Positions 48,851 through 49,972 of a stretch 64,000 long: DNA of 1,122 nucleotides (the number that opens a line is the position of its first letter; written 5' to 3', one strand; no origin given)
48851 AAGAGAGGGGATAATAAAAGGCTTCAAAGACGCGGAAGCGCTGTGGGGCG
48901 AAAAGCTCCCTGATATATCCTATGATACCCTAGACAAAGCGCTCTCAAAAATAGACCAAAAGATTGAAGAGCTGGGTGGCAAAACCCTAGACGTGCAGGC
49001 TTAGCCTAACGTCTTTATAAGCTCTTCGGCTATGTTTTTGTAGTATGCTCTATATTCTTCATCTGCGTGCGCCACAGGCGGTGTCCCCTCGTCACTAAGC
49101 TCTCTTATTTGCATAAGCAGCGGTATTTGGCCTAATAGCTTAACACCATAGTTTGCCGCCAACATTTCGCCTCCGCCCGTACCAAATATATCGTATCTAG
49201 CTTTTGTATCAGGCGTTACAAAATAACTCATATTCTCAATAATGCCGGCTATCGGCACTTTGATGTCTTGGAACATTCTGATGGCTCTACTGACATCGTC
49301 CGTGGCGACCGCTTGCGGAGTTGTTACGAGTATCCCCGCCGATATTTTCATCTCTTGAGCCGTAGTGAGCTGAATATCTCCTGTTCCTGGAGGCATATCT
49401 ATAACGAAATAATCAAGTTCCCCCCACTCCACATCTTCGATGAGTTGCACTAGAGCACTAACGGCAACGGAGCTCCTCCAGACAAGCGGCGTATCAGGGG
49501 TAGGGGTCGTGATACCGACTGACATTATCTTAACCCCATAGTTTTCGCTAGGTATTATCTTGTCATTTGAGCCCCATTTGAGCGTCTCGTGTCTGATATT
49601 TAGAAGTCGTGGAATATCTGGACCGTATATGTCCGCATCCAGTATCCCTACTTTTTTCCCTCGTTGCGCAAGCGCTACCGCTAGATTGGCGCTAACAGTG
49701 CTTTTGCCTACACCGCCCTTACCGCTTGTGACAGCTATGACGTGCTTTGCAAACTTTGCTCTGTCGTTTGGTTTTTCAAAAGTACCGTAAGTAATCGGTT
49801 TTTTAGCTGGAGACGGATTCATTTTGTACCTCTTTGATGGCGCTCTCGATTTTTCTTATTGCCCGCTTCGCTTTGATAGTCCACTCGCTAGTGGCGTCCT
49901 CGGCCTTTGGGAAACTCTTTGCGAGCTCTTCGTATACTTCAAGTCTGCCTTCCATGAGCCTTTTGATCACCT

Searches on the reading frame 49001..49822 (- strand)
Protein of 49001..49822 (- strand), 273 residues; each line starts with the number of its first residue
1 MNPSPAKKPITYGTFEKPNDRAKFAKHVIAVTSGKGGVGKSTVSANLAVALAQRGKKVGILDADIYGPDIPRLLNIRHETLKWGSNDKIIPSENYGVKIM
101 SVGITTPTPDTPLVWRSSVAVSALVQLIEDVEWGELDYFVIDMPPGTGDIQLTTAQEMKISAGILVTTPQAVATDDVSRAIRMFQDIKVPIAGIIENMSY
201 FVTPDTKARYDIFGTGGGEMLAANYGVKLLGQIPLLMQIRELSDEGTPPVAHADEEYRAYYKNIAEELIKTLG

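Call 3: search_protein_families(library=pfam, proteins=[window:49001-49822:-], max_evalue=0.01)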
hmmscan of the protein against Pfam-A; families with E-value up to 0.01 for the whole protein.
window:49001-49822:- (273 aa): 14 families
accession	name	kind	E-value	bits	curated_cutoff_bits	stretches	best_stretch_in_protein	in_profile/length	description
PF10609.15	ParA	-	1e-94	317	27.1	1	26-268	3-245/246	NUBPL iron-transfer P-loop NTPase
PF01656.29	CbiA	-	1.2e-15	58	25.4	1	29-247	1-123/125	CobQ/CobB/MinD/ParA nucleotide binding domain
PF13614.12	AAA_31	-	1e-12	48.8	27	1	27-188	2-168/177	AAA domain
PF09140.17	MipZ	-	1.1e-09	38.5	20.7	1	27-153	1-116/262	ATPase MipZ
PF02374.21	ArsA_ATPase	-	1.2e-08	35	24.3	1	31-64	5-38/305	Anion-transporting ATPase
PF00142.24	Fer4_NifH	-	7.6e-08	32.6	25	1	33-64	6-37/271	4Fe-4S iron sulfur cluster binding proteins, NifH/frxC family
PF13500.12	AAA_26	-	1.6e-05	25.3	27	0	29-60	3-34/198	AAA domain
PF03308.22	MeaB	-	0.00039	19.9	23.1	1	27-64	34-70/273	Methylmalonyl Co-A mutase-associated GTPase MeaB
PF07015.17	VirC1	-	0.00092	19.1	24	1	28-65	3-40/231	VirC1 protein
PF16575.11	CLP1_P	-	0.0012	19.2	26.6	1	34-69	1-36/188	mRNA cleavage and polyadenylation factor CLP1 P-loop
PF13481.12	AAA_25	-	0.002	18.2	27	1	25-58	31-63/195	AAA domain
PF00448.28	SRP54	-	0.0039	17.3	22.7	1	31-66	5-40/196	SRP54-type protein, GTPase domain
PF06564.18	CBP_BcsQ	-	0.0042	17.1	21.3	0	28-63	3-38/234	Cellulose biosynthesis protein BcsQ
PF25199.1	nSTAND_NTPase5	-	0.0057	16.9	34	0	23-65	37-80/145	Novel STAND NTPase 5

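Call 4: search_protein_families(library=ncbifam, proteins=[window:49001-49822:-], max_evalue=0.01)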
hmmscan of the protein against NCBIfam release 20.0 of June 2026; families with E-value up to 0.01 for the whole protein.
window:49001-49822:- (273 aa): 38 families (the best 25 are shown)
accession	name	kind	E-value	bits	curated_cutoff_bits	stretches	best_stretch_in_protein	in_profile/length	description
NF041136.1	MrpORP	equivalog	1.3e-82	278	450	1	26-269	5-249/365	iron-sulfur cluster carrier protein MrpORP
NF008669.0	PRK11670.1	equivalog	9.6e-81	271.5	348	1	24-268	105-349/369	iron-sulfur cluster carrier protein ApbC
TIGR01968.1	minD_bact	equivalog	5.1e-19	68.6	212.9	2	27-65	2-40/261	septum site-determining protein MinD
TIGR01969.1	minD_arch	subfamily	5.5e-19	68.3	201.75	1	28-270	2-232/251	cell division ATPase MinD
TIGR01007.1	eps_fam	subfamily_domain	3.5e-14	52.8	108.05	1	27-198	18-189/204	polysaccharide biosynthesis tyrosine autokinase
NF047398.1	AAA_KGGVGR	domain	8.3e-12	45.8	90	1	27-89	3-65/190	KGGVGR-motif variant AAA ATPase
NF041546.1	ParA_partition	equivalog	1.1e-11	44.7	180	1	28-64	1-37/203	ParA family partition ATPase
NF008079.0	PRK10818.1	equivalog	4.2e-10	39.4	508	1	27-65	3-41/270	septum site-determining protein MinD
TIGR03018.1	pepcterm_TyrKin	hypoth_equivalog_domain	1.1e-09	37.9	230.65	1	21-79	30-89/207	XrtA-associated tyrosine autokinase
TIGR03371.1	cellulose_yhjQ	equivalog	5.4e-09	35.9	157.85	1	27-65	2-40/246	cellulose biosynthesis protein BcsQ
NF053622.1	ATPseBagAMYCTU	equivalog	1.3e-08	34.6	400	1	24-61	4-41/325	ATPase BagA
TIGR03029.1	EpsG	equivalog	2.7e-08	33.3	313.8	1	26-193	103-269/274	chain length determinant protein tyrosine kinase EpsG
TIGR01281.1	DPOR_bchL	equivalog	4.4e-08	32.8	345.15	1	29-59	3-32/268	ferredoxin:protochlorophyllide reductase (ATP-dependent) iron-sulfur ATP-binding protein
TIGR00345.1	GET3_arsA_TRC40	subfamily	1.3e-07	31.4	135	1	33-64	3-34/299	TRC40/GET3/ArsA family transport-energizing ATPase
TIGR03815.1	CpaE_hom_Actino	equivalog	1.4e-07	31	154.45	1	20-75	105-160/340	septum site-determining protein Ssd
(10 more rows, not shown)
